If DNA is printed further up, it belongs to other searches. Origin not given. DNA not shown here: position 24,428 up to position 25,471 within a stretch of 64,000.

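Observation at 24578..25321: DsbA-like protein with its thioredoxin and helical segments in permuted order.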

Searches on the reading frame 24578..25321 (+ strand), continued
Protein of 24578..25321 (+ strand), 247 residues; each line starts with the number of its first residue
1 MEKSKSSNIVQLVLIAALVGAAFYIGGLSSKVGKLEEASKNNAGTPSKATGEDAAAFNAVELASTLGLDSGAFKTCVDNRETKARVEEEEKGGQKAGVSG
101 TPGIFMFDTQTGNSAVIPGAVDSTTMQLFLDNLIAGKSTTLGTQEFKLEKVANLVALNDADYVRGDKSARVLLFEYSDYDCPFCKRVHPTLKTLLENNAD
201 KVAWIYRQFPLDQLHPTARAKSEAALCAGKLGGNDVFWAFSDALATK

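Call 21: search_solved_structures(query=window:24578-25318:+, max_evalue=0.01, show_alignments=2)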
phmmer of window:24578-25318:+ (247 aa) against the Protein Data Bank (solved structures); distinct sequences matched with E-value up to 0.01: 17.
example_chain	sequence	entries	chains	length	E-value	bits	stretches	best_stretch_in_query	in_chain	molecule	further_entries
4n30_A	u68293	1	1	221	3.3e-16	62.9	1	163-244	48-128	Protein disulfide isomerase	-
3gyk_A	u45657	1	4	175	3.1e-08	36.7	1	163-239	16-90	27kDa outer membrane protein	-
6nen_A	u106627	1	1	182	3.8e-08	36.5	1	157-226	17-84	Copper resistance protein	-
6mhh_A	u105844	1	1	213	4.5e-08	36.2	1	157-226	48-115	Metal resistance protein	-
4xvw_A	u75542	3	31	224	6.2e-08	35.8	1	157-226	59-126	DsbA-like protein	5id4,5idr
4gxz_A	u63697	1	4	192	9e-06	28.7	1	143-211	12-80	Suppression of copper sensitivity protein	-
7unn_A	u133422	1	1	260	0.00019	24.3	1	151-230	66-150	Thioredoxin domain-containing protein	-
3f4r_A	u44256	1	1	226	0.0002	24.3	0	160-213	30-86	Putative uncharacterized protein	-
4pwo_A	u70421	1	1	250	0.00021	24.2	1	151-230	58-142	DsbA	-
4pwp_A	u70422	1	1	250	0.00065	22.6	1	151-230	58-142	DsbA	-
3f4s_A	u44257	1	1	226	0.00086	22.2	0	160-213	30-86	Putative uncharacterized protein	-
3gv1_A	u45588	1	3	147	0.00089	22.2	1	163-228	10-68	Disulfide interchange protein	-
7jve_A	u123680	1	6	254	0.0011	21.9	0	164-212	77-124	DsbA family protein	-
3f4t_A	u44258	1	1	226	0.0022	20.9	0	160-214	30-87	Putative uncharacterized protein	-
7uno_A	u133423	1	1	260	0.0044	19.9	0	151-230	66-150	Thioredoxin domain-containing protein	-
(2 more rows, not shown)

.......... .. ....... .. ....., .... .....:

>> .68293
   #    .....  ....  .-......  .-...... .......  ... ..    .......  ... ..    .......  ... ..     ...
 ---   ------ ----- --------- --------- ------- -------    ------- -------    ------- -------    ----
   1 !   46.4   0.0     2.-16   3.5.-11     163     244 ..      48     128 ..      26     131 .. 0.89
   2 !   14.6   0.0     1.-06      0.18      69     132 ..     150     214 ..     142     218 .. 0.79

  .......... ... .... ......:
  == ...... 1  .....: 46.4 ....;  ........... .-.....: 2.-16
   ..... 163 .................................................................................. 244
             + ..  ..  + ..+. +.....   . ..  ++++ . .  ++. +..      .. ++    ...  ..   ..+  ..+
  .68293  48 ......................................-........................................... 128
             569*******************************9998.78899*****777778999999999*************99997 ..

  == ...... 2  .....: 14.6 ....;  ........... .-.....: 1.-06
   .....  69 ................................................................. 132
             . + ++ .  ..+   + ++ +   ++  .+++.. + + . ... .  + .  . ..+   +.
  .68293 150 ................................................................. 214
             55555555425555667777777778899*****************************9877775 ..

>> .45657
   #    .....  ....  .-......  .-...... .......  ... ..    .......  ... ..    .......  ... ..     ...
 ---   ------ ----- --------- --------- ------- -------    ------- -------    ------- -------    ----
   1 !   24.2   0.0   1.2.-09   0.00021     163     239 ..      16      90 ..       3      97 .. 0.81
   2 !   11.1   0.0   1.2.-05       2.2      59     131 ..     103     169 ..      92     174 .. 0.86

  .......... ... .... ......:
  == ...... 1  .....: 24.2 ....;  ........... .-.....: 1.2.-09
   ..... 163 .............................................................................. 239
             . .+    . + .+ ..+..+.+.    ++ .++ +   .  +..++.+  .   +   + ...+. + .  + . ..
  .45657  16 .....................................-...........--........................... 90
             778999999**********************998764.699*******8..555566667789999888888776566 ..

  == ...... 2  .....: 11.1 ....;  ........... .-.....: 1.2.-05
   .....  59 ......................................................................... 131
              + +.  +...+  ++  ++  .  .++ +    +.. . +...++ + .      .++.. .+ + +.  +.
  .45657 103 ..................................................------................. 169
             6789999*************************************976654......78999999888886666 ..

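Call 23: find_related_loci(query=A1, collection=genome_contigs, flank=5000)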
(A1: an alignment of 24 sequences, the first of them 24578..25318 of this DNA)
Query A1 (247 aa) in genome_contigs; peptide patterns used: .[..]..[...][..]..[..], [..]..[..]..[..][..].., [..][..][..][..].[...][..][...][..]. (x = any residue, [..] = any of these).
600 stretches matched a pattern (row limit reached: there are more); 592 encode a relative of the query (tblastn E <= 1e-3); the best 80 are kept; 80 distinct loci.
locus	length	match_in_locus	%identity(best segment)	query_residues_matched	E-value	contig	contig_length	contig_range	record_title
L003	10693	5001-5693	54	1-244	9e-83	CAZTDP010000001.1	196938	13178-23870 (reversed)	MAG TPA_asm: uncultured Candidatus Saccharibacteria bacterium isolate SRP192927_co3_84 genome assembly, contig: NODE_34_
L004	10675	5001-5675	39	12-244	9e-54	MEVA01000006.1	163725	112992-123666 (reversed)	MAG: candidate division WWE3 bacterium RIFCSPHIGHO2_01_FULL_42_13 rifcsphigho2_01_scaffold_188, whole genome shotgun seq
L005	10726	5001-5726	38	13-244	6e-52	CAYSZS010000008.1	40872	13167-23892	MAG TPA_asm: uncultured Gammaproteobacteria bacterium isolate SRP050083_co1_18 genome assembly, contig: NODE_292_length_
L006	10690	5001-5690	39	1-244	1e-50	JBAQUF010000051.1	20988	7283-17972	MAG: Patescibacteria group bacterium isolate MFD12006_ilm_asm_bin4 k127_119739, whole genome shotgun sequence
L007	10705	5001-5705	38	10-244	4e-50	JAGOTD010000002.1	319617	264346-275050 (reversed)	MAG: Candidatus Peribacteraceae bacterium isolate Gw_Eff_bin_374 Gw_Eff_17_length_319617_cov_17.988663, whole genome sho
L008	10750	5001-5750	32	2-244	6e-44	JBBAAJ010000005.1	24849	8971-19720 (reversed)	MAG: Candidatus Peribacteraceae bacterium isolate SO_2017_GW3_39 scaffold_1180_c1_OW296A_2017, whole genome shotgun sequ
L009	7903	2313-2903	37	45-246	7e-43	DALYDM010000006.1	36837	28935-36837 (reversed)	MAG TPA_asm: Candidatus Paceibacterota bacterium isolate CTOTU14227 NODE_222_length_36837_cov_5.256212, whole genome sho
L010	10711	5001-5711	34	14-244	1e-42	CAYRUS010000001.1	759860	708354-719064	MAG TPA_asm: uncultured Gammaproteobacteria bacterium isolate SRP144015_co1_9 genome assembly, contig: NODE_2_length_759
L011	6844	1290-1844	40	60-246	1e-42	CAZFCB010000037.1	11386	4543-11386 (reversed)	MAG TPA_asm: uncultured Candidatus Peribacteria bacterium isolate binchicken_co105_187 genome assembly, contig: NODE_731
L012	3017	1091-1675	38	41-240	3e-42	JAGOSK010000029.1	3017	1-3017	MAG: Candidatus Paceibacterota bacterium isolate Gw_Eff_bin_316 Gw_Eff_148109_length_3017_cov_25.315225, whole genome sh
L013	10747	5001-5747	35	2-242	3e-42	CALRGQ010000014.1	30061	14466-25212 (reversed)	MAG: Candidatus Peribacteria bacterium isolate AH-03may19-31 genome assembly, contig: AH-03may19-C2456, whole genome sho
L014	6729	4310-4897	37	45-244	2e-41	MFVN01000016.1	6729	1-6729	MAG: Candidatus Nomurabacteria bacterium RIFCSPLOWO2_02_FULL_42_17 rifcsplowo2_02_scaffold_20890, whole genome shotgun s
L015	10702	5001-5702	34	21-247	6e-41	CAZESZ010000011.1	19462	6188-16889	MAG TPA_asm: uncultured Candidatus Peribacteria bacterium isolate SRP192515_co1_140 genome assembly, contig: NODE_2614_l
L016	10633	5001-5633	36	27-244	3e-40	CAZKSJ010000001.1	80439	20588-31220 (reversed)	MAG TPA_asm: uncultured Pseudomonadales bacterium isolate SRP239243_co2_85 genome assembly, contig: NODE_319_length_8043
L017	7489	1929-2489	35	57-246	8e-40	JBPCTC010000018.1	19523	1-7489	MAG: Minisyncoccia bacterium S1Ck117_1821253_flag_1_multi_6.0000_len_19523, whole genome shotgun sequence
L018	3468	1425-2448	40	62-246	2e-39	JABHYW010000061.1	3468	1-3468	MAG: Candidatus Komeilibacteria bacterium isolate SI047_bin69 k141_1525455, whole genome shotgun sequence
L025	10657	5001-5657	32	10-243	2e-36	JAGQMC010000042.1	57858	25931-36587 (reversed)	MAG: Candidatus Kaiserbacteria bacterium isolate HKST-UBA32 k127_3199014, whole genome shotgun sequence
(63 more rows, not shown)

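Call 32: search_protein_representatives(protein=window:24578-25318:+)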
Query: 247 residues. Proteins with E-value up to 0.001 (for the whole library): 26602; up to 1e-10: 7936; up to 1e-30: 430. The best 150 are listed.
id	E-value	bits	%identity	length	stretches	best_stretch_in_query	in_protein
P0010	5.2e-87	307.6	59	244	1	1-244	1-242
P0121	1.2e-77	276.9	38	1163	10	162-244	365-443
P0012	2.1e-74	266.4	84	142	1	106-245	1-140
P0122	1.6e-66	240.6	33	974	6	60-244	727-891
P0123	7.6e-64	231.8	38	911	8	152-240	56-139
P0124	5.6e-60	219.2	50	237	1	2-244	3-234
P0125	1.2e-59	218.0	37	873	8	155-244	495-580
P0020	2.3e-59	217.1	48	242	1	1-246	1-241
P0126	7.8e-59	215.4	37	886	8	163-242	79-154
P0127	2.8e-58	213.6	39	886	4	60-243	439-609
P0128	3.8e-58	213.2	35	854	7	59-244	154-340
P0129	4.3e-58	213.0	35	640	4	60-244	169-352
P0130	7.2e-58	212.3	35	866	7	159-244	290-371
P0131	1.8e-57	210.9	35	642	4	50-244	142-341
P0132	3.6e-57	210.0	34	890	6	61-244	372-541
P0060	4.3e-43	163.9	46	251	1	6-244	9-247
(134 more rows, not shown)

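Call 44: search_protein_families(library=ncbifam, proteins=[window:24578-25318:+], max_evalue=0.01)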
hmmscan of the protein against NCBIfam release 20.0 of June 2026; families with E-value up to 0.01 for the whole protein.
window:24578-25318:+ (247 aa): 4 families
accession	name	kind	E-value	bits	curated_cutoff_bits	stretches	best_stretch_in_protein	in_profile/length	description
NF041057.1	Rcas_1661_fam_Se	equivalog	2.7e-14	53.3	190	2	156-244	76-164/247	Rcas_1661 family thioredoxin-like (seleno)lipoprotein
NF008129.0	PRK10877.1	equivalog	0.00058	19.2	215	0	77-133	179-230/237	bifunctional protein-disulfide isomerase/oxidoreductase DsbC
NF008657.0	PRK11657.1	equivalog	0.001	18.4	124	0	164-196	112-144/251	thiol:disulfide interchange protein DsbG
NF005195.1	PRK06667.1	equivalog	0.0042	16.9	300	1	9-56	42-89/241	flagellar motor protein MotB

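Call 49: find_encoding_contigs(protein=P0008, flank=3500, max_places=1)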
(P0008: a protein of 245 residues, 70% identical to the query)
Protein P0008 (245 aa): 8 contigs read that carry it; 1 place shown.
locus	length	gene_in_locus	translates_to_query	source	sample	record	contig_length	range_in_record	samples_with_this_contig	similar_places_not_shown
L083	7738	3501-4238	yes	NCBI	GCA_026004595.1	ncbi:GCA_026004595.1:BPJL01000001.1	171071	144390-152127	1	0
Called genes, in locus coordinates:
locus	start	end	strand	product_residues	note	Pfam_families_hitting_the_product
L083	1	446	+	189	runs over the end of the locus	-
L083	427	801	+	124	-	PF04892:VanZ-LLP1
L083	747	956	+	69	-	PF02367:TsaE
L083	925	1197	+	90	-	PF02367:TsaE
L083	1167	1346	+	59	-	-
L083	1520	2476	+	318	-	PF01073:3Beta_HSD, PF01370:Epimerase, PF02719:Polysacc_synt_2, PF04321:RmlD_sub_bind, PF16363:GDP_Man_Dehyd, PF07993:NAD_binding_4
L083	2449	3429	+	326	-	PF00535:Glycos_transf_2, PF10111:Glyco_tranf_2_2 (weak), PF13641:Glyco_tranf_2_3 (weak)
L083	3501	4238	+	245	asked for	PF01323:DSBA, PF13098:Thioredoxin_2 (weak), PF13462:Thioredoxin_4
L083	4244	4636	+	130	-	PF07884:VKOR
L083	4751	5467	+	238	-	PF13231:PMT_2, PF02366:PMT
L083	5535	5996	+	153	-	-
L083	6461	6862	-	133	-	-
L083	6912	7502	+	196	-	-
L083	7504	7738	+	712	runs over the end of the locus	PF00270:DEAD, PF00271:Helicase_C, PF04408:WHD_HA2 (weak), PF21010:HA2_C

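Call 50: find_encoding_contigs(protein=P0023, flank=3500, max_places=1)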
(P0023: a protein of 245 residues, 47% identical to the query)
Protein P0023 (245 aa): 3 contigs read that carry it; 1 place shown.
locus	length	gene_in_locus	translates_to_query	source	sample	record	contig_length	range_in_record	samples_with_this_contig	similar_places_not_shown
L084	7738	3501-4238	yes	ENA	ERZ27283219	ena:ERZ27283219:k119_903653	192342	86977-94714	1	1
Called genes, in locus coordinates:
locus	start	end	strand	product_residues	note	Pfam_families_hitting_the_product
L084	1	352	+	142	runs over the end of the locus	PF02367:TsaE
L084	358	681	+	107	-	PF00814:TsaD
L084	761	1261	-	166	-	-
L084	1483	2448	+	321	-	PF01073:3Beta_HSD, PF01370:Epimerase, PF02719:Polysacc_synt_2, PF04321:RmlD_sub_bind, PF16363:GDP_Man_Dehyd, PF07993:NAD_binding_4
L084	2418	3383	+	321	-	PF00535:Glycos_transf_2, PF10111:Glyco_tranf_2_2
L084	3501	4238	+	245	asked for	PF01323:DSBA (weak), PF13098:Thioredoxin_2 (faint), PF13462:Thioredoxin_4, PF01323:DSBA (weak)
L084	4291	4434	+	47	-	-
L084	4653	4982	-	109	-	-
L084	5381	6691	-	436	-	PF06790:UPF0259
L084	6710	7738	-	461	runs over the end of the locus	-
